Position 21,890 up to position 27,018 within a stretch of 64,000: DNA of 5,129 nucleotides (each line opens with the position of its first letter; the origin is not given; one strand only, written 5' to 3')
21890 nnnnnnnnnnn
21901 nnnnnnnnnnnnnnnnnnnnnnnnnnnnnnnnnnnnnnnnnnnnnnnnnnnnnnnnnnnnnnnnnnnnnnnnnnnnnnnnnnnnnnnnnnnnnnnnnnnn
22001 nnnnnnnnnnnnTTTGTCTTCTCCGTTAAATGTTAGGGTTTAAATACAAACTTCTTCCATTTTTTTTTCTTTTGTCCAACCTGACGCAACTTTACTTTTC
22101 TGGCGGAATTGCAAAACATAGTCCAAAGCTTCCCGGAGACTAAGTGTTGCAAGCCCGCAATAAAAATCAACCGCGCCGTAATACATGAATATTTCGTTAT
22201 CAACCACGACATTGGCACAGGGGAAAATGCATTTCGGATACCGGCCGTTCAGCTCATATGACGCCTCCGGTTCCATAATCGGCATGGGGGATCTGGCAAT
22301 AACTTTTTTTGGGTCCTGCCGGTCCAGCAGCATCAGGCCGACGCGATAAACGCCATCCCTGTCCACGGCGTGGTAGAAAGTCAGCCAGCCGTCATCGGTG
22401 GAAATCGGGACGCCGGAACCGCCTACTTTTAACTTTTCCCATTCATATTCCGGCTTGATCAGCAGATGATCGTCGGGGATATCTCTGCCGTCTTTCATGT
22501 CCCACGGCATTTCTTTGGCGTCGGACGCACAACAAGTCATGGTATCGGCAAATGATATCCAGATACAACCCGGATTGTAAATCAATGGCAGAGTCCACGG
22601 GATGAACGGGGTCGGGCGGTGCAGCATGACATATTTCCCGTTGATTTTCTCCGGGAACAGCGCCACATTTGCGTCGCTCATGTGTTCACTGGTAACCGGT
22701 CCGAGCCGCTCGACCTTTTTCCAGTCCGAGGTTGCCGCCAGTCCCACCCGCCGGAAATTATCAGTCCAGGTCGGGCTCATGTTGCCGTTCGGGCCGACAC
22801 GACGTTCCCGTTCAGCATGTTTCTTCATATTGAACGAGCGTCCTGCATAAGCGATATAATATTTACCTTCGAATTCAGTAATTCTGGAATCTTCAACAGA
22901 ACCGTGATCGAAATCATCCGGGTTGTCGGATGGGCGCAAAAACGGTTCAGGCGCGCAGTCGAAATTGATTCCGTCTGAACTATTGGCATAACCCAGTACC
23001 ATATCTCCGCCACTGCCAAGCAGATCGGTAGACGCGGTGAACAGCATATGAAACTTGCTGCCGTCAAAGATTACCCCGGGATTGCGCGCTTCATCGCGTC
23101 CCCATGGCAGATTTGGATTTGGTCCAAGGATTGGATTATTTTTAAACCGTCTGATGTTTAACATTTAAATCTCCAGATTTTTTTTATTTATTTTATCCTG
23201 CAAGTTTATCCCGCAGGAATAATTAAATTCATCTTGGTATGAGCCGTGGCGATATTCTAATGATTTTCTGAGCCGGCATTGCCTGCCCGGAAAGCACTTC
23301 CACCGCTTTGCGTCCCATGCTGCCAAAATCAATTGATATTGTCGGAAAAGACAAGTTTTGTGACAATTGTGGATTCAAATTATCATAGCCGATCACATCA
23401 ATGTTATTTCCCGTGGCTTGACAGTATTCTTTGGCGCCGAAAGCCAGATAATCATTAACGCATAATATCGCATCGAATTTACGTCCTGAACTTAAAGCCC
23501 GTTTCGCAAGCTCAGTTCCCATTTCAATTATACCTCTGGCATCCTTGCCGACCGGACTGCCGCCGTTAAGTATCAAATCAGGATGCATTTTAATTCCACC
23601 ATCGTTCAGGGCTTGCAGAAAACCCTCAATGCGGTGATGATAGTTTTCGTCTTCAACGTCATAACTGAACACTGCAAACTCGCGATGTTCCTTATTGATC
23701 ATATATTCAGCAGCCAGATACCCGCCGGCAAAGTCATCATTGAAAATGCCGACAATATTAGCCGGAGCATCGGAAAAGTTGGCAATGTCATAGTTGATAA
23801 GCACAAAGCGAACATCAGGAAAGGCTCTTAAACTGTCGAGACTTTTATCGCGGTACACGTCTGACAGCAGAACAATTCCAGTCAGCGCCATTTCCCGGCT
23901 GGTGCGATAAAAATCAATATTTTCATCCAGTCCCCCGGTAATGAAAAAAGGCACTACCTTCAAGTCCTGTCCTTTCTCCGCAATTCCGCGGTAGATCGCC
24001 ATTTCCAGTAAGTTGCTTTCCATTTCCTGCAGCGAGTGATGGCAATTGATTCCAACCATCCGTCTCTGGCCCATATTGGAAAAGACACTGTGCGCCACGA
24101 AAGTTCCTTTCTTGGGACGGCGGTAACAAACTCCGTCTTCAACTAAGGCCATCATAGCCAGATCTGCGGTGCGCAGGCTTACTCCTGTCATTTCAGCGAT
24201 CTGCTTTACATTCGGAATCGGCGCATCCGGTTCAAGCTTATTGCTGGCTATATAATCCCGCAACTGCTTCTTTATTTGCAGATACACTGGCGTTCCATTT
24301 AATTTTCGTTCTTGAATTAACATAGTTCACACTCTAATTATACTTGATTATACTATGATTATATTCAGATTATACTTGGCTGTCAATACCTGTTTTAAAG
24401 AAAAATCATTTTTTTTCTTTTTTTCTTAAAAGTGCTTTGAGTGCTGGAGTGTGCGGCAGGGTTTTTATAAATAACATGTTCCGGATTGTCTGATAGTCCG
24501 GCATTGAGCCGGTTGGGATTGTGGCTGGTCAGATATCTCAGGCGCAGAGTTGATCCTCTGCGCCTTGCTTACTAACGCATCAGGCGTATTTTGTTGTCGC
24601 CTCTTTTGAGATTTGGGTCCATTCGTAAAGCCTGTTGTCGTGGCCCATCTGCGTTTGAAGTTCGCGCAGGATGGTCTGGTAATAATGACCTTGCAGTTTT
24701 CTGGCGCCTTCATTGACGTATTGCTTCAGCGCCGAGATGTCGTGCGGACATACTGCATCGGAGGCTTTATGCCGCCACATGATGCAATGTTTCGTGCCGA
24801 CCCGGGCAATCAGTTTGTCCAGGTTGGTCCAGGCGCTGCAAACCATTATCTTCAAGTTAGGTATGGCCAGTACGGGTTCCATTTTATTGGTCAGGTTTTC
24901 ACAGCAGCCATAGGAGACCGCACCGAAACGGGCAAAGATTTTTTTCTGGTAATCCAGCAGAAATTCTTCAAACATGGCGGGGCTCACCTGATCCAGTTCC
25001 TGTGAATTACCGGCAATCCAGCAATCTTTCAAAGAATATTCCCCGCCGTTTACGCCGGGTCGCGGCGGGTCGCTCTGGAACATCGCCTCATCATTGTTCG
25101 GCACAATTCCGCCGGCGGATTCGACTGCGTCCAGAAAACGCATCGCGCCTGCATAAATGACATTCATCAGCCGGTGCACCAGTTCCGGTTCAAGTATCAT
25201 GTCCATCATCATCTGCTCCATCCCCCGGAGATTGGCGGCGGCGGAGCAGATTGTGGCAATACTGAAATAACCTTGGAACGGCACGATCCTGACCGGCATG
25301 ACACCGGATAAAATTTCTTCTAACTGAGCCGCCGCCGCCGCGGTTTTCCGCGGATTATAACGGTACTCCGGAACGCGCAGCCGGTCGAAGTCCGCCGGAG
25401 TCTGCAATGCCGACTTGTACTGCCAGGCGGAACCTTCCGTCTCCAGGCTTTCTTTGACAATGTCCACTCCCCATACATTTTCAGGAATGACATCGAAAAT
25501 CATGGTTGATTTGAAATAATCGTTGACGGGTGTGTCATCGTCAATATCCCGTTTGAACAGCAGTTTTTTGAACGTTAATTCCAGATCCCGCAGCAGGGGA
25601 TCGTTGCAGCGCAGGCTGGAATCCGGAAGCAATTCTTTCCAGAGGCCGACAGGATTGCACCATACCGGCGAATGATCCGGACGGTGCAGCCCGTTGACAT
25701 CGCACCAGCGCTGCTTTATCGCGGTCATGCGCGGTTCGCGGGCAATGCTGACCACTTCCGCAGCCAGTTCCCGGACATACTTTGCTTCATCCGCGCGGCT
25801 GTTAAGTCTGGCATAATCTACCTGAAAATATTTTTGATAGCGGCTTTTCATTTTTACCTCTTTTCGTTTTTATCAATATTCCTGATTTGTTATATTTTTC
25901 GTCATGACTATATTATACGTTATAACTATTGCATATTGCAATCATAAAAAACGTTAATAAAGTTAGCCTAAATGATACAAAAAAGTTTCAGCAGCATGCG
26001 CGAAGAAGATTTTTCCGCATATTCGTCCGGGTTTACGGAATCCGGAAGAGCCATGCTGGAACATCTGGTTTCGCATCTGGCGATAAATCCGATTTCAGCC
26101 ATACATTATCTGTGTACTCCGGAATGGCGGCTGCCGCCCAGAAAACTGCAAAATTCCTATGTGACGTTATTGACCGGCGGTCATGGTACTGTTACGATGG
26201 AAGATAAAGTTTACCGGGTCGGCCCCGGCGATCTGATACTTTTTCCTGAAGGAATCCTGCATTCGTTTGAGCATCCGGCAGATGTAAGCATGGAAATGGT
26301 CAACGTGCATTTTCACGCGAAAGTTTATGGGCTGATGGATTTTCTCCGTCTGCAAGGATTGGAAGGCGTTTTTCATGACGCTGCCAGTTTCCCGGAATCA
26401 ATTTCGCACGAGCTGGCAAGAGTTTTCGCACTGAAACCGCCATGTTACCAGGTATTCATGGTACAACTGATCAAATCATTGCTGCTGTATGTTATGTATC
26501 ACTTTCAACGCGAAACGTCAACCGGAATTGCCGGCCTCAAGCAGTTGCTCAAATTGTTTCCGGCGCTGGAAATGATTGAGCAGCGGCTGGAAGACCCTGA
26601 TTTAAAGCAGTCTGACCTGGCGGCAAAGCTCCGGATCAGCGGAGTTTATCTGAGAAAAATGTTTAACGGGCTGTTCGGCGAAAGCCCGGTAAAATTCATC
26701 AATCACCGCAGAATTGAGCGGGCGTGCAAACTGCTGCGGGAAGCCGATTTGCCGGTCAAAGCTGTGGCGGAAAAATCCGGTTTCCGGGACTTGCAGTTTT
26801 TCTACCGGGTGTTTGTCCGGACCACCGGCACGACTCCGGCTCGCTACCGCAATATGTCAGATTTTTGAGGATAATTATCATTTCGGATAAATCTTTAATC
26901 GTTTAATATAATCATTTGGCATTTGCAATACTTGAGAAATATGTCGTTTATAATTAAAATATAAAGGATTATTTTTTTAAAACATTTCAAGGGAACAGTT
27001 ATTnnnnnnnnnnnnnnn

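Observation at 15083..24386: Locus B: eight-gene operon built around an H-X9-DG pseudopilin and four family-less secreted proteins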

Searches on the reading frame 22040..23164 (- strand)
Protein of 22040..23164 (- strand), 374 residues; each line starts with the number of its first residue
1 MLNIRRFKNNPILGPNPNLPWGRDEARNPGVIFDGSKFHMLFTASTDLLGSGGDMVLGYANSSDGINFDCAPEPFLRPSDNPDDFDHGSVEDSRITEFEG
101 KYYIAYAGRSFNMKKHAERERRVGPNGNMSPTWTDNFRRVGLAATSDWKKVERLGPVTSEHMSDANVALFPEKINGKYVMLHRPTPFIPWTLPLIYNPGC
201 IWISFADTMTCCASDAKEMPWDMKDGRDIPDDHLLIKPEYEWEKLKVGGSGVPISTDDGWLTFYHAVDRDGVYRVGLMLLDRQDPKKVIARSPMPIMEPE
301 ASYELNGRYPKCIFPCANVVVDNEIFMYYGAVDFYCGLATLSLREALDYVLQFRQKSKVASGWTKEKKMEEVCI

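Call 3: search_protein_families(library=pfam, proteins=[window:22040-23164:-], max_evalue=0.1)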
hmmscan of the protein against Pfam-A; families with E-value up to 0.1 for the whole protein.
window:22040-23164:- (374 aa): 1 family
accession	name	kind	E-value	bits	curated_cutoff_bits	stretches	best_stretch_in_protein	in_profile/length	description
PF04041.19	Glyco_hydro_130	-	2.7e-44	151.9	26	1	28-350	37-318/320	beta-1,4-mannooligosaccharide phosphorylase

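Call 4: search_protein_families(library=ncbifam, proteins=[window:22040-23164:-], max_evalue=0.1)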
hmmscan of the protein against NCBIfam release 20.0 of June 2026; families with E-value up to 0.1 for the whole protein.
window:22040-23164:- (374 aa): 3 families
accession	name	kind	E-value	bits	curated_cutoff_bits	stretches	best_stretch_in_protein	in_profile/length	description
NF052550.1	BManbPhaseBMBP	equivalog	6.4e-60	203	450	2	138-343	117-291/296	beta-1,2-mannobiose phosphorylase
NF050092.1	BtaManbiosPhlase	equivalog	5.3e-50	170.3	550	3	233-348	233-348/351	BtaManbiosPhlase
NF058598.1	BetMansidBT3780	equivalog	7.2e-18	64.8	550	2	270-340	290-361/366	beta-1,2-mannosidase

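Call 70: search_solved_structures(query=window:22040-23164:-, max_evalue=1e-10, show_alignments=1)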
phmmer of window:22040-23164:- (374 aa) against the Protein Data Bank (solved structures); distinct sequences matched with E-value up to 1e-10: 15.
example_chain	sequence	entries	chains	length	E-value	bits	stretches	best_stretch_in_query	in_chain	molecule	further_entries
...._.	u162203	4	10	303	9.9e-51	175.9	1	135-345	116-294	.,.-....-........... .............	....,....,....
7fip_A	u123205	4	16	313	3.8e-49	170.7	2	235-342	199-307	Beta-1,2-mannobiose phosphorylase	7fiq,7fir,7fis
1vkd_A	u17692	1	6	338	1.1e-31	113.2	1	239-351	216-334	conserved hypothetical protein TM1225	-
9eqq_A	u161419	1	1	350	3.3e-30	108.3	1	241-348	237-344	Uhgb_MS mannoside synthase from an unknown human gut bacterium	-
9erg_A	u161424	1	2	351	3.3e-30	108.3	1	241-348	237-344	Uhgb_MS mannoside synthase from an unknown human gut bacterium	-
9erh_A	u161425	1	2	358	3.5e-30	108.3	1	241-348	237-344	Uhgb_MS mannoside synthase from an unknown human gut bacterium in complex with 1,2-beta-ma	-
5b0p_A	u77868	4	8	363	5.3e-30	107.7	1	233-347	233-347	Lin0857 protein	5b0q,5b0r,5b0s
5ayd_A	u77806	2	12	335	2.4e-21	79.2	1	163-351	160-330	Beta-1,4-mannooligosaccharide phosphorylase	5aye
4udg_A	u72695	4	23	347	1.6e-19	73.2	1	241-349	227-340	UHGB_MP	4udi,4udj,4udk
4udk_E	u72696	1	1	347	1.6e-19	73.2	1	241-349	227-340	UHGB_MP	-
3taw_A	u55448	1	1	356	1e-12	50.8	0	273-340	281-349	Hypothetical glycoside hydrolase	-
3r67_A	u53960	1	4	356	2.8e-12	49.3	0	272-339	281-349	putative Glycosidase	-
4onz_A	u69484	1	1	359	3.3e-12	49.1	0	272-339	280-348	putative glycoside hydrolase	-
5a7v_B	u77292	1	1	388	5.8e-11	45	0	271-341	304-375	PUTATIVE GLYCOSIDASE PH117-RELATED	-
5a7v_A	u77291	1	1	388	5.9e-11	45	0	271-341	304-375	PUTATIVE GLYCOSIDASE PH117-RELATED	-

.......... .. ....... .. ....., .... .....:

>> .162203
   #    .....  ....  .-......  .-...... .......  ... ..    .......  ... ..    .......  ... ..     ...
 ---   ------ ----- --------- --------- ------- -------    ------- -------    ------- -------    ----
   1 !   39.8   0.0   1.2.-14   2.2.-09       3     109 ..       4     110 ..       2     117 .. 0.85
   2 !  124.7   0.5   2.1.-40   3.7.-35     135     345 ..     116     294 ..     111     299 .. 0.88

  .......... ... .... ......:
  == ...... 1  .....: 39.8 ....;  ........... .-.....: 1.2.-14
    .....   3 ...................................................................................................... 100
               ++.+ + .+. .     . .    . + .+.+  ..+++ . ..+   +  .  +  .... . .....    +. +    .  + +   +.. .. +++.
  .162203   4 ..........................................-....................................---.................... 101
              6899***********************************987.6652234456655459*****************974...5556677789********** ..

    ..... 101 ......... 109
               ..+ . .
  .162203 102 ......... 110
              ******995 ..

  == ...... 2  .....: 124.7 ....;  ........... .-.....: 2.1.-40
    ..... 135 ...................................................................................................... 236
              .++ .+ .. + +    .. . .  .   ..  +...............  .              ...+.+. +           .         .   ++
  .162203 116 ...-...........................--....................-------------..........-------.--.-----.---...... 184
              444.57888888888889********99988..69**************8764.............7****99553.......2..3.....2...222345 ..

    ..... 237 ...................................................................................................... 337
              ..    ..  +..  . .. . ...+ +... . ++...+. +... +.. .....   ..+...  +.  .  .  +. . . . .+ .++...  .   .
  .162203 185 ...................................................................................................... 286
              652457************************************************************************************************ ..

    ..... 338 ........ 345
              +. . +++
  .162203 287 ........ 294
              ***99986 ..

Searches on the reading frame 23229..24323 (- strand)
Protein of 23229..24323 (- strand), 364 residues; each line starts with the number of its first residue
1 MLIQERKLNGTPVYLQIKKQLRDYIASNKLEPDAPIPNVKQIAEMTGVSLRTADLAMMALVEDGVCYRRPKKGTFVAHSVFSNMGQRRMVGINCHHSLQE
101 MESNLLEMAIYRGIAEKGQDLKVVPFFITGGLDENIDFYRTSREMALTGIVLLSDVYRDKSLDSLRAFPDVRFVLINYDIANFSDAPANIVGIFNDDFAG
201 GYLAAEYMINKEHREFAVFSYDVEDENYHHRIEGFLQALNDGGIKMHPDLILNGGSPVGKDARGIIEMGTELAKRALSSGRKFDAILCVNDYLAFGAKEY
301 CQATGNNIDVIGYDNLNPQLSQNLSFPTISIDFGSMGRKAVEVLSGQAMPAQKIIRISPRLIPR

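Call 3: search_protein_families(library=pfam, proteins=[window:23229-24323:-], max_evalue=0.1)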
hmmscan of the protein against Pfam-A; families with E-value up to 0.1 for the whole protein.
window:23229-24323:- (364 aa): 5 families
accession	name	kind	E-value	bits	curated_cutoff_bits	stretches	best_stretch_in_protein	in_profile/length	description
PF13377.12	Peripla_BP_3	-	9.5e-13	49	26.5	1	205-364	1-164/167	Periplasmic binding protein-like domain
PF00392.27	GntR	-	4.2e-11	42.8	27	1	14-76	2-64/64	Bacterial regulatory proteins, gntR family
PF00532.27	Peripla_BP_1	-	7e-10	39.3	22.2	1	182-344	89-257/281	Periplasmic binding proteins and sugar binding domain of LacI family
PF13407.12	Peripla_BP_4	-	2.3e-09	37.6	35.1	1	195-344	101-250/258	Periplasmic binding protein domain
PF05732.17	RepL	-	0.00065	19.7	20.3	1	18-76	57-114/164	Firmicute plasmid replication protein (RepL)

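Call 4: search_protein_families(library=ncbifam, proteins=[window:23229-24323:-], max_evalue=0.1)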
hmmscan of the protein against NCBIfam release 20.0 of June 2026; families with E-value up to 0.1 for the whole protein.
window:23229-24323:- (364 aa): 33 families (the best 25 are shown)
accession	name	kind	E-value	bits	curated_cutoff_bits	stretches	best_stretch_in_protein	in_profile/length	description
NF007979.0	PRK10703.1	equivalog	4.4e-21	75.4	501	1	147-364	116-328/341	HTH-type transcriptional repressor PurR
NF047341.1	lactose_RbsR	equivalog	9.1e-15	54.8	382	1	112-345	81-303/331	ribose utilization transcriptional repressor RbsR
NF007743.0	PRK10423.1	equivalog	2.9e-12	46.3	531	1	147-363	116-326/330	ribose operon transcriptional repressor RbsR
NF052440.1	TransRegGNTRPSEAE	equivalog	1.2e-11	44.3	400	1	188-346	157-309/333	HTH-type transcriptional regulator GntR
TIGR02018.2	his_ut_repres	equivalog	3.3e-11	43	220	1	14-79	1-66/226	histidine utilization transcriptional repressor HutC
NF052282.1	PLP_TF_PdxR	equivalog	8.3e-11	41.6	320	1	12-80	1-69/448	MocR-like pyridoxine biosynthesis transcription factor PdxR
NF008269.0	PRK11041.1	equivalog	4.6e-10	39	436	1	188-347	159-314/342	DNA-binding transcriptional regulator CytR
NF008002.0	PRK10727.1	equivalog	8.9e-10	38.2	557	1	158-316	127-275/341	HTH-type transcriptional regulator GalR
NF007075.0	PRK09526.1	subfamily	1.4e-09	37.3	340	1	188-345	156-307/358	LacI family DNA-binding transcriptional regulator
NF047563.1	modulin_PmtR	equivalog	6.9e-08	32.6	200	1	9-108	9-108/125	PSM export ABC transporter transcriptional regulator PmtR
NF047913.1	TransRegIdnR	equivalog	6.9e-08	32.1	500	1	196-308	163-269/331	DNA-binding transcriptional regulator IdnR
NF008491.0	PRK11402.1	subfamily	6.5e-07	29.1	269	1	10-79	9-78/243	GntR family transcriptional regulator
TIGR02325.1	C_P_lyase_phnF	equivalog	8e-07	28.8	156.8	1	9-108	5-105/238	phosphonate metabolism transcriptional regulator PhnF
NF007706.0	PRK10401.1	equivalog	4.5e-06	26.2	555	1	173-343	141-302/346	HTH-type transcriptional regulator GalS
NF007741.0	PRK10421.1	equivalog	5.7e-06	25.9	311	1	16-79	11-74/262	transcriptional regulator LldR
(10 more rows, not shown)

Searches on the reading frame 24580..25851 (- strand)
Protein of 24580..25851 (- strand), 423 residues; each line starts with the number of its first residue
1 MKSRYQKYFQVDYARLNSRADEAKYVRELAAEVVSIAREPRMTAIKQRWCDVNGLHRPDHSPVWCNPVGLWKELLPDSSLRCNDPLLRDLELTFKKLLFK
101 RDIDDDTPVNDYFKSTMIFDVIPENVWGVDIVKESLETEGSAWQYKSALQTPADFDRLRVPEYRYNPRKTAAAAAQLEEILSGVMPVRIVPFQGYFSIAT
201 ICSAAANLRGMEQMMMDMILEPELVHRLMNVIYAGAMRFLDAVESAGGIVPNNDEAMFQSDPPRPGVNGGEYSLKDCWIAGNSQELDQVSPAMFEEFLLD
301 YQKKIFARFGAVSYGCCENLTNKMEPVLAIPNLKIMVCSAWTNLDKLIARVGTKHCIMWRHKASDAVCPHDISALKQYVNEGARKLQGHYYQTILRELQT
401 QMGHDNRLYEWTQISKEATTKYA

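Call 8: search_protein_families(library=pfam, proteins=[window:24580-25851:-], max_evalue=0.01)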
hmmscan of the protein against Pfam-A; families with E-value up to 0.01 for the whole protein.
window:24580-25851:- (423 aa): 1 family
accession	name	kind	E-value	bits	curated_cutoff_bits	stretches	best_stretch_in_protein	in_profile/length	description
PF01208.23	URO-D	-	1.8e-07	31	23.9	1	147-248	97-199/346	Uroporphyrinogen decarboxylase (URO-D)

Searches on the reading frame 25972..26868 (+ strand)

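Call 9: search_protein_families(library=pfam, proteins=[window:25972-26868:+], max_evalue=0.01)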
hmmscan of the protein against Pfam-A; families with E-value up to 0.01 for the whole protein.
window:25972-26868:+ (298 aa): 5 families
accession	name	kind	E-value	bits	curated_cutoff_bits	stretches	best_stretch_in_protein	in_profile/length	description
PF12833.13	HTH_18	-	1.9e-21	76.5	33.6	1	216-294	1-79/80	Helix-turn-helix domain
PF02311.25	AraC_binding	-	3.1e-09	37.1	21.1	1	42-117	4-79/135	AraC-like ligand binding domain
PF07883.17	Cupin_2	-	1.2e-07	31.7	27.2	1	69-112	26-69/70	Cupin domain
PF00165.29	HTH_AraC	-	1.6e-07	31.8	26.6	1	259-294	8-42/42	Bacterial regulatory helix-turn-helix proteins, AraC family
PF12852.13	Cupin_6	-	0.0078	16.4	26.7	0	45-112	19-87/183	Cupin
